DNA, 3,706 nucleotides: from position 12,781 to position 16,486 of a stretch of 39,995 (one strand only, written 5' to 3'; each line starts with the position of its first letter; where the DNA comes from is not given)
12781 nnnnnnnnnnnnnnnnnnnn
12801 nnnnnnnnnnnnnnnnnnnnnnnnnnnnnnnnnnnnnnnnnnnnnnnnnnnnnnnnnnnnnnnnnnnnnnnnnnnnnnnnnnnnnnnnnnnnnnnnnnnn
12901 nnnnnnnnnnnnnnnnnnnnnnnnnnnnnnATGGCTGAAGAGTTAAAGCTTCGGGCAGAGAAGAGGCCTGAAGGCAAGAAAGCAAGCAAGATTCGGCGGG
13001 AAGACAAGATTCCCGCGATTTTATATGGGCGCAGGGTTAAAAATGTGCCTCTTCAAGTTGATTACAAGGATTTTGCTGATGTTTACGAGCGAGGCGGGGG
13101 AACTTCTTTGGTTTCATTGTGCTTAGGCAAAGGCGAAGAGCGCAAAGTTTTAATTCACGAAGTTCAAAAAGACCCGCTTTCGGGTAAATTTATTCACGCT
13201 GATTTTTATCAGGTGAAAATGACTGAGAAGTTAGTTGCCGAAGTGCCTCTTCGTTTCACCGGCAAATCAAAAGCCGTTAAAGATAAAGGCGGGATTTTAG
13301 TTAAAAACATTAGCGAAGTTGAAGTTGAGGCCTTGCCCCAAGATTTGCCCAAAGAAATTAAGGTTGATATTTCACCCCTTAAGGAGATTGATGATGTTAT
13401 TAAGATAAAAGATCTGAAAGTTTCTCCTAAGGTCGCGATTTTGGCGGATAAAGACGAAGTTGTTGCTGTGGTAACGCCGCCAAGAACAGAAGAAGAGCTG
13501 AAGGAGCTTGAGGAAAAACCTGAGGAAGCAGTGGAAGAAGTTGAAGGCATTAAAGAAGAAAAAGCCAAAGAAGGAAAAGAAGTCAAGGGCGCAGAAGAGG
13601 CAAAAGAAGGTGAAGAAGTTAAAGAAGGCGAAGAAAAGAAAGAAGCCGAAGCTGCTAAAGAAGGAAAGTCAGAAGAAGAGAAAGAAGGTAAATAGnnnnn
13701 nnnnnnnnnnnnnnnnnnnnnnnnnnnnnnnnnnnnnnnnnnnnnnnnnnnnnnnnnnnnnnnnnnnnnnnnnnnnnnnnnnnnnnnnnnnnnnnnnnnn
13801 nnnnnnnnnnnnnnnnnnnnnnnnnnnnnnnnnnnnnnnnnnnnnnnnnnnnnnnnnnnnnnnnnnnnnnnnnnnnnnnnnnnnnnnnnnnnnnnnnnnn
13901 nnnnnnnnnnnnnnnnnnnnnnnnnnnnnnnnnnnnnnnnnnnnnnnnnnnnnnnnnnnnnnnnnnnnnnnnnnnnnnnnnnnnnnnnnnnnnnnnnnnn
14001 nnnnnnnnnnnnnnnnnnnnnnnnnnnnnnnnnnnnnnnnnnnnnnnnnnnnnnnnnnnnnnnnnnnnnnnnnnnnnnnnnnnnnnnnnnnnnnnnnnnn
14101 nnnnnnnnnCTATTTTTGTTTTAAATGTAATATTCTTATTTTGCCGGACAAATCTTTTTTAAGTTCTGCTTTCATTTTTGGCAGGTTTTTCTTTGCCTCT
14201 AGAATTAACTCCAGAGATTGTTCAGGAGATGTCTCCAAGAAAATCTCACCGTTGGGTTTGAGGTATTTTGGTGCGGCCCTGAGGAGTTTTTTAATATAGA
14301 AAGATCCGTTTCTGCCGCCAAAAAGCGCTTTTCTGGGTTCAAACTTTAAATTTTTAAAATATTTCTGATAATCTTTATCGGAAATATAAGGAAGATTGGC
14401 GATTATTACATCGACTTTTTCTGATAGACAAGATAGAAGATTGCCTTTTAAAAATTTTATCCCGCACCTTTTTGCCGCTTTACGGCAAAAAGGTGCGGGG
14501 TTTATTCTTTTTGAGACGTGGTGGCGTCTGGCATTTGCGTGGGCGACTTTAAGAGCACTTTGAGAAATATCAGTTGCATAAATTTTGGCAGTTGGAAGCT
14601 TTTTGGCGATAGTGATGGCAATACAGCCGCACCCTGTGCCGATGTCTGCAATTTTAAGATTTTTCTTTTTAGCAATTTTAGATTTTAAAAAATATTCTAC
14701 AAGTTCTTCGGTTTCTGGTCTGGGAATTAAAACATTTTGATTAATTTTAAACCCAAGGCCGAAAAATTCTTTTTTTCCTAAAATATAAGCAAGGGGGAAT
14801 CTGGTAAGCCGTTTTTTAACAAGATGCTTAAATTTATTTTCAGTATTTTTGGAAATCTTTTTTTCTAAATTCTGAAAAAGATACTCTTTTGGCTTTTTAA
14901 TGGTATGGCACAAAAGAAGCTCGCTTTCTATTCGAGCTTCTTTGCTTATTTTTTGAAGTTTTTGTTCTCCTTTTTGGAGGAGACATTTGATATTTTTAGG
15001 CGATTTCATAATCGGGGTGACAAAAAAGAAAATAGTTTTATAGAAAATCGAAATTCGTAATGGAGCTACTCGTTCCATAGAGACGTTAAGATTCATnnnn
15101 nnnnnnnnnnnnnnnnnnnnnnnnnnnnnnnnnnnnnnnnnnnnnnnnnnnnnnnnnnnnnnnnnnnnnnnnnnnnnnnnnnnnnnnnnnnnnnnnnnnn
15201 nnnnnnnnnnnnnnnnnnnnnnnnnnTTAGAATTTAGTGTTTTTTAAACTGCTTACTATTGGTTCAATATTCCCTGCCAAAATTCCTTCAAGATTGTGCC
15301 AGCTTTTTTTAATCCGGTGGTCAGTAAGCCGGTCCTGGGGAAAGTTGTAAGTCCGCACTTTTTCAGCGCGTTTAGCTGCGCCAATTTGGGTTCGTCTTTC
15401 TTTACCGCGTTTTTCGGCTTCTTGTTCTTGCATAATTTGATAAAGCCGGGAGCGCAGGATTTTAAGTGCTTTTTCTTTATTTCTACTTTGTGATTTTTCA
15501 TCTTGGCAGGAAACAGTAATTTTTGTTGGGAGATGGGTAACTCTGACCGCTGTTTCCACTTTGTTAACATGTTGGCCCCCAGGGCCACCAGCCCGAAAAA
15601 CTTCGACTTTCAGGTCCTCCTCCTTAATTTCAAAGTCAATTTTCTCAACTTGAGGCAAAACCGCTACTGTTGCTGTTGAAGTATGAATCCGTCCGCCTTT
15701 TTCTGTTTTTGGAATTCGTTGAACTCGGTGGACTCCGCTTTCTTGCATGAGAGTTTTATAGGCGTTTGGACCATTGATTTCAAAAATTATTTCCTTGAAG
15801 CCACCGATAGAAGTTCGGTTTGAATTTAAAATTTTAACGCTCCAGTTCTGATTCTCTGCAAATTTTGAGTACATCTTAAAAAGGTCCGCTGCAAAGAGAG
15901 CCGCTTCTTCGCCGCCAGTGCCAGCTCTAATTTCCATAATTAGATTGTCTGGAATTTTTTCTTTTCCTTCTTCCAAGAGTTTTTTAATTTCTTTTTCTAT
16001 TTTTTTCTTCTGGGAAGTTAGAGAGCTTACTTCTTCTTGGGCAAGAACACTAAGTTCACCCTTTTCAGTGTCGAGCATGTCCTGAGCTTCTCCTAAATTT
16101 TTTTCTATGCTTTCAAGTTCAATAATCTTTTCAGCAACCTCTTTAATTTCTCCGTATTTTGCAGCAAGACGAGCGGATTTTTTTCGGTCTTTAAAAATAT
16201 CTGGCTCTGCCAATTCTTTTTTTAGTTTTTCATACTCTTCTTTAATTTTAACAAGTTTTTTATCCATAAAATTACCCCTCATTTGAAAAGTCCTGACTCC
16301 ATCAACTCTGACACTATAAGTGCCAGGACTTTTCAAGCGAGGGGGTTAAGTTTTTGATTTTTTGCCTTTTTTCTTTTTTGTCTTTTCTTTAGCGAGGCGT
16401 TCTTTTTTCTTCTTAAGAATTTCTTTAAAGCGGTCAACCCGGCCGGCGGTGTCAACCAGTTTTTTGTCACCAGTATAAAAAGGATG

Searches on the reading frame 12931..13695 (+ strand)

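Call 70: search_protein_families(library=pfam, proteins=[window:12931-13695:+], max_evalue=0.00001)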
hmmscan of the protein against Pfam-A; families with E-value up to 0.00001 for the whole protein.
window:12931-13695:+ (254 aa): 2 families
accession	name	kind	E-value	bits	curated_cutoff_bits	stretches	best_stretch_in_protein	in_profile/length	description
PF14693.11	Ribosomal_TL5_C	-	2.3e-23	82.8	27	1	101-185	2-84/84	Ribosomal protein TL5, C-terminal domain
PF01386.24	Ribosomal_L25p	-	5.8e-20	72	23.6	1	7-92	1-82/82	Ribosomal L25p family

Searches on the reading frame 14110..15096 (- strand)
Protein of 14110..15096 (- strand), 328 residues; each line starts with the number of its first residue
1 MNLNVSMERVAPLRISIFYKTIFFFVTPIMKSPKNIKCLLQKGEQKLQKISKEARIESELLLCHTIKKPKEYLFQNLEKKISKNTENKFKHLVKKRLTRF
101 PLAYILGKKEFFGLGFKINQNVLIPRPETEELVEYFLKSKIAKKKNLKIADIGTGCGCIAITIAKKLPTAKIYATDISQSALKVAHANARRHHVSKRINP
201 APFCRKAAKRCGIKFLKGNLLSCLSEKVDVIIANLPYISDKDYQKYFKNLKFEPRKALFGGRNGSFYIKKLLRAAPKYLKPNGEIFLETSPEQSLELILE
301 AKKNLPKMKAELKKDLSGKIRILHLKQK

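Call 70: search_protein_families(library=pfam, proteins=[window:14110-15096:-], max_evalue=0.00001)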
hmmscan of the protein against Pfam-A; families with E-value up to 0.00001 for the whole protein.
window:14110-15096:- (328 aa): 8 families
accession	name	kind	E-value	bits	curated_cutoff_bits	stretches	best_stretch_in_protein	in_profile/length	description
PF17827.6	PrmC_N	-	2.4e-15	57.3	23.4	1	39-107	2-71/71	PrmC N-terminal domain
PF05175.20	MTS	-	2.7e-14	53.6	23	1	136-242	22-113/170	Methyltransferase small domain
PF13847.12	Methyltransf_31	-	2.7e-10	40.5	27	1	144-301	2-114/145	Methyltransferase domain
PF06325.19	PrmA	-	4.7e-10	39.9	22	1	143-234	159-233/296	Ribosomal protein L11 methyltransferase (PrmA)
PF13649.12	Methyltransf_25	-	3.6e-09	37.6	27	1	149-250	1-89/97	Methyltransferase domain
PF08242.18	Methyltransf_12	-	4.9e-07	30.8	30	1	151-234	2-72/98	Methyltransferase domain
PF12847.13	Methyltransf_18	-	1.3e-06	28.9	27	1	145-199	14-68/151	Methyltransferase domain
PF10294.15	Methyltransf_16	-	5.4e-06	26.7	21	0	133-199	29-101/174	Lysine methyltransferase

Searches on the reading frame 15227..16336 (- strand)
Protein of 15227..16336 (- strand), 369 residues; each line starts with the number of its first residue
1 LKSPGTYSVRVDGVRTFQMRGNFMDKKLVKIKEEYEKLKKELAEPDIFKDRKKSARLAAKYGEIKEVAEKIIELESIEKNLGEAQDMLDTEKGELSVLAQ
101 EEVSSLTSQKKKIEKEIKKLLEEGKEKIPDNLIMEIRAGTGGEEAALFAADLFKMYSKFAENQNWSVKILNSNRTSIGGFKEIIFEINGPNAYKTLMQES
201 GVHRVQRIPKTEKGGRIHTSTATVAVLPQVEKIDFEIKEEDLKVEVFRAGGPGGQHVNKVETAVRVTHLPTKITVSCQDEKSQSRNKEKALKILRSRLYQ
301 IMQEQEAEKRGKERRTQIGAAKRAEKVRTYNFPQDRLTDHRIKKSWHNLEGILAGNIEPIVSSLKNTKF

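Call 70: search_protein_families(library=pfam, proteins=[window:15227-16336:-], max_evalue=0.00001)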
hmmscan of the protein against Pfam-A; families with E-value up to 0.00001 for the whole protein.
window:15227-16336:- (369 aa): 2 families
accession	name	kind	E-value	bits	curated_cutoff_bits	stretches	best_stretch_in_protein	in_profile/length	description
PF03462.23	PCRF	-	2e-64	217.4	24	1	31-224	1-194/194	PCRF domain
PF00472.26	RF-1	-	5.2e-40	136.4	35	1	231-341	1-116/116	RF-1 domain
